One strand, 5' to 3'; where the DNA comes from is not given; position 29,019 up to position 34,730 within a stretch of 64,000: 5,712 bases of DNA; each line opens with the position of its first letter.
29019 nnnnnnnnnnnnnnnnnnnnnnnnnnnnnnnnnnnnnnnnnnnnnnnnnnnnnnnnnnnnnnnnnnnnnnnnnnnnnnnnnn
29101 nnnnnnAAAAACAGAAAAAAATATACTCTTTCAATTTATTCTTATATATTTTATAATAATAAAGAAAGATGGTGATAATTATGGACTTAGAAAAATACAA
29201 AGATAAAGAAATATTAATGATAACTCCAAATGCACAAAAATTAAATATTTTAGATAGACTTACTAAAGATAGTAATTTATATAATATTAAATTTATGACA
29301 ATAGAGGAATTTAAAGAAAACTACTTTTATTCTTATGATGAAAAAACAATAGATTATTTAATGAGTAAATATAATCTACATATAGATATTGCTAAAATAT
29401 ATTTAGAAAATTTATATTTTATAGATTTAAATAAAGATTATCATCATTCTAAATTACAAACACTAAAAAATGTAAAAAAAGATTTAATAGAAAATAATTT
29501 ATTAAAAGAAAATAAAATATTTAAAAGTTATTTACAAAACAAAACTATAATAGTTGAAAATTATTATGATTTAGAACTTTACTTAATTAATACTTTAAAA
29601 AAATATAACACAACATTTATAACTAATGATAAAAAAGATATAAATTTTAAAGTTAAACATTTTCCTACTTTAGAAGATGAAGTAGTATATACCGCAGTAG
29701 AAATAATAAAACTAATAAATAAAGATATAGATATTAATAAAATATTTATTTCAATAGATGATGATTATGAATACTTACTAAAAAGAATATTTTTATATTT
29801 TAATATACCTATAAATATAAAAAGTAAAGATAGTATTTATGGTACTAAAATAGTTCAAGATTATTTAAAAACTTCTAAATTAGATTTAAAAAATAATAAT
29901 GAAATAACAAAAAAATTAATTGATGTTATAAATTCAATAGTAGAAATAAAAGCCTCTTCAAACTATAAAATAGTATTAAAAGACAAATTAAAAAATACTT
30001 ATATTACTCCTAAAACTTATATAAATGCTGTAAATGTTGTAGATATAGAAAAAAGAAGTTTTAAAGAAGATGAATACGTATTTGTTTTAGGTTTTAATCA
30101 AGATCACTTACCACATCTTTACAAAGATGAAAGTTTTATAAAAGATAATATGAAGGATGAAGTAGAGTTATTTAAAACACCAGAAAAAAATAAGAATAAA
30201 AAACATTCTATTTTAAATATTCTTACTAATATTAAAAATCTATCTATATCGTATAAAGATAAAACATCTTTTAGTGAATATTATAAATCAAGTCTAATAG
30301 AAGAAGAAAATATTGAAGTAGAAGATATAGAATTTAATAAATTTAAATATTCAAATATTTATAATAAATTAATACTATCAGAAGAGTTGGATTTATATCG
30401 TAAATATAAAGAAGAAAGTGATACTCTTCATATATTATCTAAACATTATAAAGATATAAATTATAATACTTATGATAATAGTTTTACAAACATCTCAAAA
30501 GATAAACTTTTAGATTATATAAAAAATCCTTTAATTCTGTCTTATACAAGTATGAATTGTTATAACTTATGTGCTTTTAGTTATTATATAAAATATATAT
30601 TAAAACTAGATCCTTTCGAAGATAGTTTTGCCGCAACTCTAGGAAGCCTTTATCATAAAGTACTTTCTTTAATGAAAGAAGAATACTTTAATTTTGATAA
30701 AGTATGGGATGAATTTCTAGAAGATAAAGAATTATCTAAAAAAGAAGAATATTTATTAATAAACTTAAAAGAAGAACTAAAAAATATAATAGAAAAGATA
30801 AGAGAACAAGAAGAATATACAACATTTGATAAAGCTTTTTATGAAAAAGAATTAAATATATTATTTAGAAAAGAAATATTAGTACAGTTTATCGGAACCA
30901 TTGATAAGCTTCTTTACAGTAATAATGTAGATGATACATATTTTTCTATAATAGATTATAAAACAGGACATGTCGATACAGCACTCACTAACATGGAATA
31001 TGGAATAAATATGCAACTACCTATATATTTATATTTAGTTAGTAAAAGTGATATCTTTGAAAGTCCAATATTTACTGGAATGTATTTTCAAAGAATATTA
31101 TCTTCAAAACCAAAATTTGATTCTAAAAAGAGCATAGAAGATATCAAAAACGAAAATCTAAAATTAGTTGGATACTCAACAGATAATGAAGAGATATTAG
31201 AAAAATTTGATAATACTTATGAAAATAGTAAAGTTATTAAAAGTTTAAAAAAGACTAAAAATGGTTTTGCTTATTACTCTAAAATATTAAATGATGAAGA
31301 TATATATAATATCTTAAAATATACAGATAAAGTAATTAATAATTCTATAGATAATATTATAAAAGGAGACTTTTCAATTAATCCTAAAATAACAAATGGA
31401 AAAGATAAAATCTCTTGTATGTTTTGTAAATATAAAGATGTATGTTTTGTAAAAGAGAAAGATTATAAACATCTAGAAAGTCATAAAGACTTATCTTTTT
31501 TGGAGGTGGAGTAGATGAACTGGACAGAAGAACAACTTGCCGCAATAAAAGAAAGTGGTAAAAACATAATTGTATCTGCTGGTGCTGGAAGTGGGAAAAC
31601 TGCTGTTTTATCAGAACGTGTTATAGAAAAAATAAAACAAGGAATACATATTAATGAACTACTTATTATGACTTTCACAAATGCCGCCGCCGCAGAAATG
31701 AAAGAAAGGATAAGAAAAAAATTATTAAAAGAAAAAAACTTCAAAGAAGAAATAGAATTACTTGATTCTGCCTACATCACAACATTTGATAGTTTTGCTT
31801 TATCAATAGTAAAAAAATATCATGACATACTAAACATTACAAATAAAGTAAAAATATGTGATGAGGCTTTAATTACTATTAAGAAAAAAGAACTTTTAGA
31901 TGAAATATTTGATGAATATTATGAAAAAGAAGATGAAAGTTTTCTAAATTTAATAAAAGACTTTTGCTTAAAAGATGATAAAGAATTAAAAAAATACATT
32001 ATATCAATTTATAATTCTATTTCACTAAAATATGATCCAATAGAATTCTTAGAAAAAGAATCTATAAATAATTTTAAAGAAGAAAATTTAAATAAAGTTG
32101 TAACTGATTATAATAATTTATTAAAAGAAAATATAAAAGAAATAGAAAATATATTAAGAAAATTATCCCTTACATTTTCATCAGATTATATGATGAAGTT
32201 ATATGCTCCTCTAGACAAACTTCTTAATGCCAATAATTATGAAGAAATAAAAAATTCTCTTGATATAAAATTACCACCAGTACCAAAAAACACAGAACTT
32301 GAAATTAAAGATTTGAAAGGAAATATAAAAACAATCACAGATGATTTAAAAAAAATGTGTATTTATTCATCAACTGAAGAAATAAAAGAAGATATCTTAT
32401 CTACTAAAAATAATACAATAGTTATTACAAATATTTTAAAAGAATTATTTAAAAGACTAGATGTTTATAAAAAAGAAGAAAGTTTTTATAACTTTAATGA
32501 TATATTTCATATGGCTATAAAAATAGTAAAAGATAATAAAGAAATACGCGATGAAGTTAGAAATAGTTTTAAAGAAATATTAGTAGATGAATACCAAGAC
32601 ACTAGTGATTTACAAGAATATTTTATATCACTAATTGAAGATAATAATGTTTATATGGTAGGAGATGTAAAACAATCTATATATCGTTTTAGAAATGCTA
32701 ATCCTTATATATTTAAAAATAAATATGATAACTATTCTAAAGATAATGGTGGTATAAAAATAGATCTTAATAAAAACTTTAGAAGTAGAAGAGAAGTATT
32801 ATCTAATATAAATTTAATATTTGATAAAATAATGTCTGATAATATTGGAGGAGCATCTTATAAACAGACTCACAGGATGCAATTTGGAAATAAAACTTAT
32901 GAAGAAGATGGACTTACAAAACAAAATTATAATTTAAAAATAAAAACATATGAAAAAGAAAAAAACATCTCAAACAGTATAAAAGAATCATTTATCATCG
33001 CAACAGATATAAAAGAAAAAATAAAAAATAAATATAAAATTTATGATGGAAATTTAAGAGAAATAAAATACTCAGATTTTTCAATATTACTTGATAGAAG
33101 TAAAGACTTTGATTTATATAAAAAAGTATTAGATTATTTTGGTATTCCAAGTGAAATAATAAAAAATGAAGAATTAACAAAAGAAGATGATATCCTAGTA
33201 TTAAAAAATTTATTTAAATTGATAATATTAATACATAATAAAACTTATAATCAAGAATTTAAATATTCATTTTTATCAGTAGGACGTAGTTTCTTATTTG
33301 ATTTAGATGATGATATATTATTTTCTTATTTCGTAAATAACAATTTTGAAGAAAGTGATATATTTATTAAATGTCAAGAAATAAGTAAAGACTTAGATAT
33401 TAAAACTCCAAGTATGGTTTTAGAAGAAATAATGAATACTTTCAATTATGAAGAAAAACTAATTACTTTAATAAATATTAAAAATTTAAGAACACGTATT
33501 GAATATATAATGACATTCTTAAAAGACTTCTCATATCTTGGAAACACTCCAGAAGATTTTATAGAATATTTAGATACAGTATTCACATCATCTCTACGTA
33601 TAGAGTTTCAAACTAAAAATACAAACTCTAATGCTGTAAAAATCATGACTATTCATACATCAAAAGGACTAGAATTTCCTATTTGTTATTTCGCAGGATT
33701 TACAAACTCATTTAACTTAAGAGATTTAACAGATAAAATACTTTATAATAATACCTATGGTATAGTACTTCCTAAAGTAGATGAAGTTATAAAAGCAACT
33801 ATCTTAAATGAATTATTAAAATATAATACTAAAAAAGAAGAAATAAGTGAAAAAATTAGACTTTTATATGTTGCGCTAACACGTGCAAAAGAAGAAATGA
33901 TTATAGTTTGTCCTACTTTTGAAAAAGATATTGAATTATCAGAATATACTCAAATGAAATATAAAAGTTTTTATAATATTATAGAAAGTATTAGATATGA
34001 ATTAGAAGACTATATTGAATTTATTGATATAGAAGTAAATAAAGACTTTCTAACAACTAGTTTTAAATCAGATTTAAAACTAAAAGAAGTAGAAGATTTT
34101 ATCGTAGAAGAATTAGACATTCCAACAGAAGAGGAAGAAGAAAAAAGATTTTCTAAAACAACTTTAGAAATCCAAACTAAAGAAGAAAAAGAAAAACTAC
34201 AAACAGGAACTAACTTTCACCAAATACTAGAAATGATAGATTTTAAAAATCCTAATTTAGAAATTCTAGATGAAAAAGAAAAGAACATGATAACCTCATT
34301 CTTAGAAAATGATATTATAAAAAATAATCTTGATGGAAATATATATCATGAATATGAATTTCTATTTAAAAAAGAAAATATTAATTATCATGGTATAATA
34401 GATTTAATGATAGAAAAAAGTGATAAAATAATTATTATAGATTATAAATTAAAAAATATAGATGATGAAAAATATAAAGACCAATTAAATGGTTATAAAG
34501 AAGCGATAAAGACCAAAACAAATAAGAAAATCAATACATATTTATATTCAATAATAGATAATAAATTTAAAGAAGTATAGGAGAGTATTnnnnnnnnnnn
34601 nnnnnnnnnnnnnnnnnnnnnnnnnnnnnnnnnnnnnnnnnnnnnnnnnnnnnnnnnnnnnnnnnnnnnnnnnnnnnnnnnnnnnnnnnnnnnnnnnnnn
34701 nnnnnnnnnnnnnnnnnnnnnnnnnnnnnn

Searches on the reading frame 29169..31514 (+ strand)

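Call 75: search_protein_families(library=pfam, proteins=[window:29169-31514:+], max_evalue=0.00001)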
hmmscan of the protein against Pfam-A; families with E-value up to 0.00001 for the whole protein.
window:29169-31514:+ (781 aa): 1 family
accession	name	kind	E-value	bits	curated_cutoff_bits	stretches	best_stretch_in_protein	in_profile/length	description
PF12705.13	PDDEXK_1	-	1.2e-24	88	22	1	457-759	2-246/247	PD-(D/E)XK nuclease superfamily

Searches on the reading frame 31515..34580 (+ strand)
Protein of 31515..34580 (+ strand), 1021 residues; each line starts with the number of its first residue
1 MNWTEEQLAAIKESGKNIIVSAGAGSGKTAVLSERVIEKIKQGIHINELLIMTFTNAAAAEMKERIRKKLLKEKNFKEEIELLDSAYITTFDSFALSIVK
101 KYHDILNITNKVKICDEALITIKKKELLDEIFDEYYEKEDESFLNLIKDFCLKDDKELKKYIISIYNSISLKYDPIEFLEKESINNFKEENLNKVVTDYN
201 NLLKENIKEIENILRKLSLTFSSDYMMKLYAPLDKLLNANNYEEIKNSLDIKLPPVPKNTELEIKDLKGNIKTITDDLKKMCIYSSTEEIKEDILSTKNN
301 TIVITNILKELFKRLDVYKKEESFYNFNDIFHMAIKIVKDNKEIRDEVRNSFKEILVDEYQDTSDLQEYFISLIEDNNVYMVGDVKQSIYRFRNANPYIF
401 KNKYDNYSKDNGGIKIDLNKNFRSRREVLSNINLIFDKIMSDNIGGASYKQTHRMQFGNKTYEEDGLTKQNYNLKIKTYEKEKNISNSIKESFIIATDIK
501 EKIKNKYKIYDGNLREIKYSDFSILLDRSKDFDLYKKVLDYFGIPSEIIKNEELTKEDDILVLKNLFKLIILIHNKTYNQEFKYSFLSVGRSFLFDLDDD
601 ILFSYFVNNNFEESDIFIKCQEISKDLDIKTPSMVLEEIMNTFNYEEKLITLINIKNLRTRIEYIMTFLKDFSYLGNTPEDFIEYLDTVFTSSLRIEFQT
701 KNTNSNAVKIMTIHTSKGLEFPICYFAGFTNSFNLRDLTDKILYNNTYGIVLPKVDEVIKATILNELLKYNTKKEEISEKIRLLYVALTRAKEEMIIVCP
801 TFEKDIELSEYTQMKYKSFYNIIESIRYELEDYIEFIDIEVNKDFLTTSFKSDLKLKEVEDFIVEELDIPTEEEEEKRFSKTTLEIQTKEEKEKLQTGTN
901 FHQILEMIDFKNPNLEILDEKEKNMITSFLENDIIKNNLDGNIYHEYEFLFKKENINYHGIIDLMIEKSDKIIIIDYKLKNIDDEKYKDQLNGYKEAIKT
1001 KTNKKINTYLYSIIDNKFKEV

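Call 75: search_protein_families(library=pfam, proteins=[window:31515-34580:+], max_evalue=0.00001)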
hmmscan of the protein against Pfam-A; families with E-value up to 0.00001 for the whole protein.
window:31515-34580:+ (1021 aa): 5 families
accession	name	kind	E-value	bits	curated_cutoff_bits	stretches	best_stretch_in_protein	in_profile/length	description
PF00580.27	UvrD-helicase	-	6.7e-52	177.3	23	2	3-206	1-183/271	UvrD/REP helicase N-terminal domain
PF13361.12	UvrD_C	-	2.3e-20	73.7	25.6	1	416-798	1-346/350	UvrD-like helicase C-terminal domain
PF13245.12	AAA_19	-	6e-16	59.3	25.1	1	10-393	4-134/134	AAA domain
PF13538.12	UvrD_C_2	-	2.5e-08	34.1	27.4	0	775-798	29-52/52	UvrD-like helicase C-terminal domain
PF01443.25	Viral_helicase1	-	2.2e-07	31.4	21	0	769-798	198-227/228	Viral superfamily 1 RNA helicase core domain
